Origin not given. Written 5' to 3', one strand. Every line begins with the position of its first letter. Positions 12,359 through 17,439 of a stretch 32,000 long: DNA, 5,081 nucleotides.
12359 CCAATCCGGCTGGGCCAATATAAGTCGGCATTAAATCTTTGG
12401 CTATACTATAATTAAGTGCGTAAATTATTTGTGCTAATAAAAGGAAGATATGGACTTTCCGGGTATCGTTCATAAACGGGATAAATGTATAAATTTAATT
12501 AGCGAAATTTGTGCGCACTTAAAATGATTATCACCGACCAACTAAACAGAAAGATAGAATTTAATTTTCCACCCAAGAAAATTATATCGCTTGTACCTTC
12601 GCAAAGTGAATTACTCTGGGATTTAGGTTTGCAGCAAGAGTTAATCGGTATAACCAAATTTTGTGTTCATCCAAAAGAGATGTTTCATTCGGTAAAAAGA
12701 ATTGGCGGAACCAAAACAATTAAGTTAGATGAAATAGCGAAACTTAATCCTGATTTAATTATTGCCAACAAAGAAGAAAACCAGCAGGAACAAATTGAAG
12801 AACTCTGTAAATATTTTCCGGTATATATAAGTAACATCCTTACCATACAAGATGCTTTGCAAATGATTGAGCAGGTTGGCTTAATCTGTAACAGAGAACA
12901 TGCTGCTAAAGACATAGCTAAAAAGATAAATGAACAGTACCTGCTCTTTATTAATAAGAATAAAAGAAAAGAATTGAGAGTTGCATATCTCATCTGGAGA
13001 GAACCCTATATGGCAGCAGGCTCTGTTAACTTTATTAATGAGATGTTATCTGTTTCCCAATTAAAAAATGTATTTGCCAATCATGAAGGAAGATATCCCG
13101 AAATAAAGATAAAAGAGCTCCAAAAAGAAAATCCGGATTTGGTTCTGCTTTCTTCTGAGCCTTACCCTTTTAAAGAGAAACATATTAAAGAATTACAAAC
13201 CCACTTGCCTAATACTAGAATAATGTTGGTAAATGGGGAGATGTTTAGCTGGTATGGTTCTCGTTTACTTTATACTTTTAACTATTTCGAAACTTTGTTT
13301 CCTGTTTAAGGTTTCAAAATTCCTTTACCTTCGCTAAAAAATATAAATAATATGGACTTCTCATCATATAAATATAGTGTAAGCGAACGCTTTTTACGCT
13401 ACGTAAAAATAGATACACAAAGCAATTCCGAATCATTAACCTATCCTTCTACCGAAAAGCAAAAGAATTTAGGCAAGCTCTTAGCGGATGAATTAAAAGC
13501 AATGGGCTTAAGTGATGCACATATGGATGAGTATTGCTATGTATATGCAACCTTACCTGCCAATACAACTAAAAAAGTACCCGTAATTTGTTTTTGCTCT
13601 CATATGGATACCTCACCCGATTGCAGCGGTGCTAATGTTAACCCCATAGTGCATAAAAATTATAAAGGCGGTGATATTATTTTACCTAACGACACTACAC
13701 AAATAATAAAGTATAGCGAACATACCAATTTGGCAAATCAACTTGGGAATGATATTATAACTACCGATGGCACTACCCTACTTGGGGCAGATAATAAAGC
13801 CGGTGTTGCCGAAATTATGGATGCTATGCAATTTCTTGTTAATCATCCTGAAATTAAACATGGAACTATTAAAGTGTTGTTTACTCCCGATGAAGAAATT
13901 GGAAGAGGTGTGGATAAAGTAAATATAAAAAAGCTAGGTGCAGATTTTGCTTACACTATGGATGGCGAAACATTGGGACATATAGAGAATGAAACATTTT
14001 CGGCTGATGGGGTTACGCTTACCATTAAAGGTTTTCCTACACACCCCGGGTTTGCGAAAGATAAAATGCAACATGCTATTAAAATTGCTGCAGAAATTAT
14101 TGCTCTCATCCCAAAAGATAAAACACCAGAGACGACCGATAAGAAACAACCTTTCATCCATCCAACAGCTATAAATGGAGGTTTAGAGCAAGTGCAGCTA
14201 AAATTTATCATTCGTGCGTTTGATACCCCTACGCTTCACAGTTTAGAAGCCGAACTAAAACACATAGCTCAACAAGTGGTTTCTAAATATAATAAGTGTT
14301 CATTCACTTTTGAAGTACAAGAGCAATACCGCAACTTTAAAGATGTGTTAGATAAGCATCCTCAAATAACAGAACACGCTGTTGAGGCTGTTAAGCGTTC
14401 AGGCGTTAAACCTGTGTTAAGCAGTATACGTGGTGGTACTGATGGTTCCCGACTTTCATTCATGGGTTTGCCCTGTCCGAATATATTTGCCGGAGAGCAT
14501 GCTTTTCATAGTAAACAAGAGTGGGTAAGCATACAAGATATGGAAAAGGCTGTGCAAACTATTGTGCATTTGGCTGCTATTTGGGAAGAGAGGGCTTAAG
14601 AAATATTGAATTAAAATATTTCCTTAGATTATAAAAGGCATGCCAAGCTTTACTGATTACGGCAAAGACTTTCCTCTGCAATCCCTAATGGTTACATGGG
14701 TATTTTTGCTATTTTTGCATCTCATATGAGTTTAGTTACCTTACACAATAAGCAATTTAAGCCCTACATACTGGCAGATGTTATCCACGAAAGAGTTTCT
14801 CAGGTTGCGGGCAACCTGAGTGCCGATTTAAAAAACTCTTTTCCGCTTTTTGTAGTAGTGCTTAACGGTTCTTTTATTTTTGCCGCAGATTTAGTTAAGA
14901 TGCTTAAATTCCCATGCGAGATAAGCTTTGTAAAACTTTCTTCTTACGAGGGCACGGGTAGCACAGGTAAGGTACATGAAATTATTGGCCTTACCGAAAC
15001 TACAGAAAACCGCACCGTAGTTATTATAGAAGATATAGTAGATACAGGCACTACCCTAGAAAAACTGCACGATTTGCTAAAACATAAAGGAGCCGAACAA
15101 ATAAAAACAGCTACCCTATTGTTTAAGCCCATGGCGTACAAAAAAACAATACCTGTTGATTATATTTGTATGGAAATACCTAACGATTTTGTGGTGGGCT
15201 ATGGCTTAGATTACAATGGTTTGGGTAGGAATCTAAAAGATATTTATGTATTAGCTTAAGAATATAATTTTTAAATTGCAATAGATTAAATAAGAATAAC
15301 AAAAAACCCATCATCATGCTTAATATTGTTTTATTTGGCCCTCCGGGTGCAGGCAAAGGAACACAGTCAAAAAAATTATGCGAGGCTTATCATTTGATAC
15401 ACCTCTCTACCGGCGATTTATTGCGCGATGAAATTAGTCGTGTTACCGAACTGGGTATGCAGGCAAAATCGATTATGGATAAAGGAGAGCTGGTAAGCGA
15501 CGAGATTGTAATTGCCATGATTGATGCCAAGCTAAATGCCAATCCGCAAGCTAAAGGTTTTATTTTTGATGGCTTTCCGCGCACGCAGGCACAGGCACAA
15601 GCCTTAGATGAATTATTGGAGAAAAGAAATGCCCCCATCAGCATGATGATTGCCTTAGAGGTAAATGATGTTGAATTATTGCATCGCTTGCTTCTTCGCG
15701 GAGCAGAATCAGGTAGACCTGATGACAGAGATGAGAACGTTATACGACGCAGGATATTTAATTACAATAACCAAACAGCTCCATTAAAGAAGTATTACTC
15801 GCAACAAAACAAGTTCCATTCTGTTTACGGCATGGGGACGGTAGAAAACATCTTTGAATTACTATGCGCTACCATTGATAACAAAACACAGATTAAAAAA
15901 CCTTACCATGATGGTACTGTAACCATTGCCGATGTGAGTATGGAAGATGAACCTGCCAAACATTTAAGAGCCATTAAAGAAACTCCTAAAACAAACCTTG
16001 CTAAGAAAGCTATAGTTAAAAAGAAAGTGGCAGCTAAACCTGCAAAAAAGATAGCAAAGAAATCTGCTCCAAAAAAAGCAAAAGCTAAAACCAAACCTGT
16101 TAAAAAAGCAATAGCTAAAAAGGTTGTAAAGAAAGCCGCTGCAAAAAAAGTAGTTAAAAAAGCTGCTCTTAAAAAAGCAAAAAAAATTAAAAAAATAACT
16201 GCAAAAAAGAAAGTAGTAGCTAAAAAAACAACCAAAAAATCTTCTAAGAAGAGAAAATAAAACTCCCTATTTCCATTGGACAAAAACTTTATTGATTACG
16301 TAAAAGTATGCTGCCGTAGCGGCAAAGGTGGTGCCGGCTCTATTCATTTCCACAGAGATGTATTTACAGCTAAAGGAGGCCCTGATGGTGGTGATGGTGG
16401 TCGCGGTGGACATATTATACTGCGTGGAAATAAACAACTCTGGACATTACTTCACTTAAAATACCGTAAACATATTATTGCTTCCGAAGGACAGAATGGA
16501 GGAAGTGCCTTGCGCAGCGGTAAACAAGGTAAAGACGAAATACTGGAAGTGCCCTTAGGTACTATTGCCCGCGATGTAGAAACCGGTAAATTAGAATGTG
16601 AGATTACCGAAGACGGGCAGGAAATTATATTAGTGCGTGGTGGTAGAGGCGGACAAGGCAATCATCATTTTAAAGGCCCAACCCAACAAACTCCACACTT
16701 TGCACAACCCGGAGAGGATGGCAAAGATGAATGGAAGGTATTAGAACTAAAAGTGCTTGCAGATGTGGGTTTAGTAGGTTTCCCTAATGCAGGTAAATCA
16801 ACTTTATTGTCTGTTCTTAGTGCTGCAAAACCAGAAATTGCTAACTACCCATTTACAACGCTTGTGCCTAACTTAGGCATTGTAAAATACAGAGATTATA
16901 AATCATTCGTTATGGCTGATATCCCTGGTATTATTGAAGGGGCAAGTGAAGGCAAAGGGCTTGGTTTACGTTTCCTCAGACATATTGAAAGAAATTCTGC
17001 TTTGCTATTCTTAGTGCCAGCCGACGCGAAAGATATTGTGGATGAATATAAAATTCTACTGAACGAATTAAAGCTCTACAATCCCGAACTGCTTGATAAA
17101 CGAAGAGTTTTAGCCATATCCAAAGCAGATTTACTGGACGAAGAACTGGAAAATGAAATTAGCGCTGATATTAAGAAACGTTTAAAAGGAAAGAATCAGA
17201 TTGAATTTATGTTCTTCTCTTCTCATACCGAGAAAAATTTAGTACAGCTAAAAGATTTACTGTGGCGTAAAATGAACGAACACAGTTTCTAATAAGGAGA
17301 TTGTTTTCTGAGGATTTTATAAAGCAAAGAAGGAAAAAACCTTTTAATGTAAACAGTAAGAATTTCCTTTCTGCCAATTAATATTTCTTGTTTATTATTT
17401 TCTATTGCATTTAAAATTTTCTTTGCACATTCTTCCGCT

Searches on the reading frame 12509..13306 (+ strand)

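Call 46: search_protein_families(library=pfam, proteins=[window:12509-13306:+], max_evalue=0.01)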
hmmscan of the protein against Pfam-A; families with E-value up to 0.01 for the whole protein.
window:12509-13306:+ (266 aa): 1 family
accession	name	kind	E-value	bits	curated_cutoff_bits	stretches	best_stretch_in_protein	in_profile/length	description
PF01497.23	Peripla_BP_2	-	3.9e-21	76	27.5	1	25-228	1-206/235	Periplasmic binding protein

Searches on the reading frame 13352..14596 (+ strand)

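Call 46: search_protein_families(library=pfam, proteins=[window:13352-14596:+], max_evalue=0.01)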
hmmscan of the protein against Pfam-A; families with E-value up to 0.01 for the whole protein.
window:13352-14596:+ (415 aa): 3 families
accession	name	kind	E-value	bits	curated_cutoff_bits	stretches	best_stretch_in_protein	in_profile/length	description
PF01546.33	Peptidase_M20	-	2.3e-16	60.8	24.6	1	146-408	34-204/206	Peptidase family M20/M25/M40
PF07687.19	M20_dimer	-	2.8e-10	40.5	21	1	214-312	2-105/107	Peptidase dimerisation domain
PF05343.19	Peptidase_M42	-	1.3e-09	38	23.2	1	147-242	134-233/292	M42 glutamyl aminopeptidase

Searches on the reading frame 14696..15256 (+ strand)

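Call 46: search_protein_families(library=pfam, proteins=[window:14696-15256:+], max_evalue=0.01)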
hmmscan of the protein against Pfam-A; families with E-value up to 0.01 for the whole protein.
window:14696-15256:+ (187 aa): 2 families
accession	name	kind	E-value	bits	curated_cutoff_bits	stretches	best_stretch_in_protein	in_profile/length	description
PF00156.33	Pribosyltran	-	6.2e-26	91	26.3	1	33-173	14-157/158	Phosphoribosyl transferase domain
PF14681.12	UPRTase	-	0.0095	15.9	27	0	76-149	91-166/206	Uracil phosphoribosyltransferase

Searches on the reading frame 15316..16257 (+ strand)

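Call 46: search_protein_families(library=pfam, proteins=[window:15316-16257:+], max_evalue=0.01)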
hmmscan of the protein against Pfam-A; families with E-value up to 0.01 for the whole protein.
window:15316-16257:+ (314 aa): 4 families
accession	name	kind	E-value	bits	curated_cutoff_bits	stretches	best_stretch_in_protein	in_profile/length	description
PF00406.28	ADK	-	8.8e-51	172.4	26.8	1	6-165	1-150/151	Adenylate kinase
PF13207.12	AAA_17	-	1.4e-31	110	27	1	7-141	1-134/136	AAA domain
PF13671.12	AAA_33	-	7.3e-09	36.5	27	1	4-145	2-135/143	AAA domain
PF13238.12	AAA_18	-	7.5e-07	30.1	29.4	1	4-139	1-122/128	AAA domain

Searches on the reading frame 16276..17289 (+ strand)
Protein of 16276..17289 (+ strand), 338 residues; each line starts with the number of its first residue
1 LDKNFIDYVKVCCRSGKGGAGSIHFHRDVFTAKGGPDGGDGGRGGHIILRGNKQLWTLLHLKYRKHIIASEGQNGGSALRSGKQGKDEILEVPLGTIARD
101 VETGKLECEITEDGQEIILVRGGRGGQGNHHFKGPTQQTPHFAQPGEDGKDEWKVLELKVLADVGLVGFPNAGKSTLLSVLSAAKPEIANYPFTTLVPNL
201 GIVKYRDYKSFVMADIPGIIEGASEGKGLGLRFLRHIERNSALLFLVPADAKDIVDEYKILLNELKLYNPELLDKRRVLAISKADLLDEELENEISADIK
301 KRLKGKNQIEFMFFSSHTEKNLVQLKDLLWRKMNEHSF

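Call 46: search_protein_families(library=pfam, proteins=[window:16276-17289:+], max_evalue=0.01)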
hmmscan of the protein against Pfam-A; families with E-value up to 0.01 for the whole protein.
window:16276-17289:+ (338 aa): 5 families
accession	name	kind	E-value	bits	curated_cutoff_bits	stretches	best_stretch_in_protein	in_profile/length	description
PF01018.28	GTP1_OBG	-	1.7e-54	184.1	27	1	6-160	1-155/155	GTP1/OBG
PF01926.29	MMR_HSR1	-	3.4e-23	82.4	21.9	1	163-281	1-111/113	50S ribosome-binding GTPase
PF02421.24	FeoB_N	-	5.9e-10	39.3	27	1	164-326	3-153/156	Ferrous iron transport protein B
PF00009.33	GTP_EFTU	-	0.0024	17.9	26.5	0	275-331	122-184/188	Elongation factor Tu GTP binding domain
PF19993.5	DO-GTPase2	-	0.0026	17.9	27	0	164-181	3-20/226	Double-GTPase 2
